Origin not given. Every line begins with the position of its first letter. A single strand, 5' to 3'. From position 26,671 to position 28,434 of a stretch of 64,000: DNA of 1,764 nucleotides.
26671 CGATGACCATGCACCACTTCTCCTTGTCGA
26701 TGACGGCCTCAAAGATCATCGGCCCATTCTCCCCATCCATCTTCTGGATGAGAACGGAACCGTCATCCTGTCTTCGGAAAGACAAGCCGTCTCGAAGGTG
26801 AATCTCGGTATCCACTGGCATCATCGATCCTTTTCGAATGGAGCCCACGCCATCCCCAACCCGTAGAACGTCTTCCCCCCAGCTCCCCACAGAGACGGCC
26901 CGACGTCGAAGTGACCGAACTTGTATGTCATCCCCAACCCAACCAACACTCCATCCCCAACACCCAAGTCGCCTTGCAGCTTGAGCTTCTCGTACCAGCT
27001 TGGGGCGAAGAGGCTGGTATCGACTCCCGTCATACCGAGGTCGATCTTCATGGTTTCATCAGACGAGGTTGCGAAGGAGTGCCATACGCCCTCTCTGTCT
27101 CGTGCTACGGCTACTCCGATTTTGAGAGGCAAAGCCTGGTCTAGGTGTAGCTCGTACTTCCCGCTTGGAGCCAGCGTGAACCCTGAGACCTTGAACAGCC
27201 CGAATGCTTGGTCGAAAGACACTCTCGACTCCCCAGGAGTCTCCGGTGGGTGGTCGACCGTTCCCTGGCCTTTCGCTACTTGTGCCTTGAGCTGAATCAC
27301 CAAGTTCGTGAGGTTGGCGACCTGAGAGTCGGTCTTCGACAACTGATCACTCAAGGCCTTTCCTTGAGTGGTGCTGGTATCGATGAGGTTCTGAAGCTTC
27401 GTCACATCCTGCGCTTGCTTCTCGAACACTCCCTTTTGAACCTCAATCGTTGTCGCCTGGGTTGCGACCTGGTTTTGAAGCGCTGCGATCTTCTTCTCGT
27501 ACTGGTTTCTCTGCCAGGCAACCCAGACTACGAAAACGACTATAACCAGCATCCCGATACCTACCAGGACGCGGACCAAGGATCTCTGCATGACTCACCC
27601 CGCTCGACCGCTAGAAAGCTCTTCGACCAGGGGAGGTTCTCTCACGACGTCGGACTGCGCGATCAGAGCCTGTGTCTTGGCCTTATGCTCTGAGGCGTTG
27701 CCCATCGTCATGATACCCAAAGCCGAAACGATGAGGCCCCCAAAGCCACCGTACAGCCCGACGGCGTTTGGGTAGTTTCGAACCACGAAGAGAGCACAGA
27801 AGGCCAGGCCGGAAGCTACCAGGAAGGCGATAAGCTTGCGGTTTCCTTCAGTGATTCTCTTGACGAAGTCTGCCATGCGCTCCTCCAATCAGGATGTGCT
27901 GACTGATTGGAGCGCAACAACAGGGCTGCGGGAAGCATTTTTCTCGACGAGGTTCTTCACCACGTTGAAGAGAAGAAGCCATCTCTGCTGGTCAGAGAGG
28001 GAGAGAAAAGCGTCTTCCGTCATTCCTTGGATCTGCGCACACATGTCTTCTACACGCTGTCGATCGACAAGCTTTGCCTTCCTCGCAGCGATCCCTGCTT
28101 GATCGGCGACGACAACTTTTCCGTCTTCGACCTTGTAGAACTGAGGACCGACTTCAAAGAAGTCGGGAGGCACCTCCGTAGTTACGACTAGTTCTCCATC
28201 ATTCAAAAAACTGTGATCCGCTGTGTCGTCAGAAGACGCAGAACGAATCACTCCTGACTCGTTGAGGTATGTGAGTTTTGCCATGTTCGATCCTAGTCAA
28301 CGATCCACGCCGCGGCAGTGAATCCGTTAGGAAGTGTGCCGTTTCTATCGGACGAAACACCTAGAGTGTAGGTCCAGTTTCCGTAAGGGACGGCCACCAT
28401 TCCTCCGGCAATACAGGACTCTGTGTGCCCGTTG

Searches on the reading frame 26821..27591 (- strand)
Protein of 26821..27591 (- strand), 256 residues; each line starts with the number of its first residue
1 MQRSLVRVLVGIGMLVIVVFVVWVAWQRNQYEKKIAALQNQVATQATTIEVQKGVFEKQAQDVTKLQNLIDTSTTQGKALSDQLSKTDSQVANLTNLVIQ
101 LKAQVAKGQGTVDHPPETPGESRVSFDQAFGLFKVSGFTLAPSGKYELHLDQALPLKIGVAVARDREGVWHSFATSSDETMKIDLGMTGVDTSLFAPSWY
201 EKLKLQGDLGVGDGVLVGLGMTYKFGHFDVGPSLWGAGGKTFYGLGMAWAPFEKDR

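Call 4: search_protein_families(library=pfam, proteins=[window:26821-27591:-], max_evalue=0.1)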
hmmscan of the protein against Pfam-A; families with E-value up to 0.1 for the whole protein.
window:26821-27591:- (256 aa): 7 families
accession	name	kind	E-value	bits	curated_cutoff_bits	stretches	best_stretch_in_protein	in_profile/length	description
PF07926.17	TPR_MLP1_2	-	0.0047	17.4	36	1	28-112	3-87/129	TPR/MLP1/MLP2-like protein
PF04995.19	CcmD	-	0.016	15.7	25.6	1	11-40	12-41/44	Heme exporter protein D (CcmD)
PF08702.15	Fib_alpha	-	0.028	15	29.9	1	29-75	84-130/143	Fibrinogen alpha/beta chain family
PF05929.16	Phage_GPO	-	0.03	14.4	33.6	1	27-90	187-250/268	Phage capsid scaffolding protein (GPO) serine peptidase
PF04102.17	SlyX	-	0.045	14.8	30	1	32-88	2-58/67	SlyX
PF06305.16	LapA_dom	-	0.058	13.7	28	0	8-42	25-63/64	Lipopolysaccharide assembly protein A domain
PF06785.16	UPF0242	-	0.077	13.5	33.5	0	7-106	40-128/194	Uncharacterised protein family (UPF0242) N-terminus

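Call 5: search_protein_families(library=phrogs, proteins=[window:26821-27591:-], max_evalue=0.01)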
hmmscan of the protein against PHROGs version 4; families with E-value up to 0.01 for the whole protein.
window:26821-27591:- (256 aa): 6 families
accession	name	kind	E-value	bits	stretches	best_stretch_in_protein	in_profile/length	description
phrog_5975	-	unknown function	2.4e-05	25.1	1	6-80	16-94/182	-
phrog_1535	-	tail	0.00013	21.2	1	29-107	158-241/1152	tail length tape measure protein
phrog_89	-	lysis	0.00028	21.9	1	14-92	9-81/143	Rz-like spanin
phrog_1293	-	tail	0.00053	18.9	1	30-123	47-123/1424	tail length tape measure protein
phrog_739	-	lysis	0.00069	20.8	1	3-89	4-90/122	Rz-like spanin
phrog_1272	-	tail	0.0067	15.1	1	30-112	88-170/1606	tail length tape measure protein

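Call 90: search_protein_families(library=ncbifam, proteins=[window:26821-27591:-], max_evalue=0.01)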
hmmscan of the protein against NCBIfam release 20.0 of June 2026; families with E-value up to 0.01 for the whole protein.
window:26821-27591:- (256 aa): 8 families
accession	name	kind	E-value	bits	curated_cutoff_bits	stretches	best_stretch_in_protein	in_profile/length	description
TIGR03141.1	cytochro_ccmD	equivalog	0.00024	21.1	25.95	1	11-41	15-45/47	heme exporter protein CcmD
NF006543.0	PRK09039.1-2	equivalog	0.00069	19.5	305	1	14-116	35-137/350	peptidoglycan -binding protein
TIGR03495.1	phage_LysB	equivalog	0.0011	19.2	92.75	1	15-102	4-88/135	Rz-like lysis system protein LysB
TIGR02168.1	SMC_prok_B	equivalog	0.0028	15.5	567.35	1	28-109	758-839/1181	chromosome segregation protein SMC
NF038305.1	HpsJ_fam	subfamily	0.0041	17.1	60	1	12-100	87-173/234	HpsJ family protein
NF049872.2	cytotoxin_MakB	equivalog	0.0043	16.5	240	1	29-112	99-179/349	alpha-pore-forming cytotoxin subunit MakB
TIGR04523.1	Mplasa_alph_rch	subfamily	0.0044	15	270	1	29-105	36-112/745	helix-rich protein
NF040788.1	S-lay_SlaB_Mtsph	equivalog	0.0057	15.6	700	1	19-112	266-359/416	S-layer protein SlaB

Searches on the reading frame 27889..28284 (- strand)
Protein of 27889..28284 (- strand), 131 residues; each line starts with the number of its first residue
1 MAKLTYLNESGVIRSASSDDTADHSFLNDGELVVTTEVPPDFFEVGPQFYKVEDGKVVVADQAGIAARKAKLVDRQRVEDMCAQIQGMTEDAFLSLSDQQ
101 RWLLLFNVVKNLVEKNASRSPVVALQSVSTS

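Call 4: search_protein_families(library=pfam, proteins=[window:27889-28284:-], max_evalue=0.1)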
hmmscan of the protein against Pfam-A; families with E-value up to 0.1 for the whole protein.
window:27889-28284:- (131 aa): 1 family
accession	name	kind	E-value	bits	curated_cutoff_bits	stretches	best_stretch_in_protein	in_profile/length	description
PF01326.24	PPDK_N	-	0.084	12.6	27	1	9-100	181-277/328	Pyruvate phosphate dikinase, AMP/ATP-binding domain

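Call 5: search_protein_families(library=phrogs, proteins=[window:27889-28284:-], max_evalue=0.01)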
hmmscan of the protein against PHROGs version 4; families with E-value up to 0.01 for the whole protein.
window:27889-28284:- (131 aa): 0 families

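Call 90: search_protein_families(library=ncbifam, proteins=[window:27889-28284:-], max_evalue=0.01)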
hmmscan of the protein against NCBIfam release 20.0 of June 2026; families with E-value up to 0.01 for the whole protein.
window:27889-28284:- (131 aa): 0 families
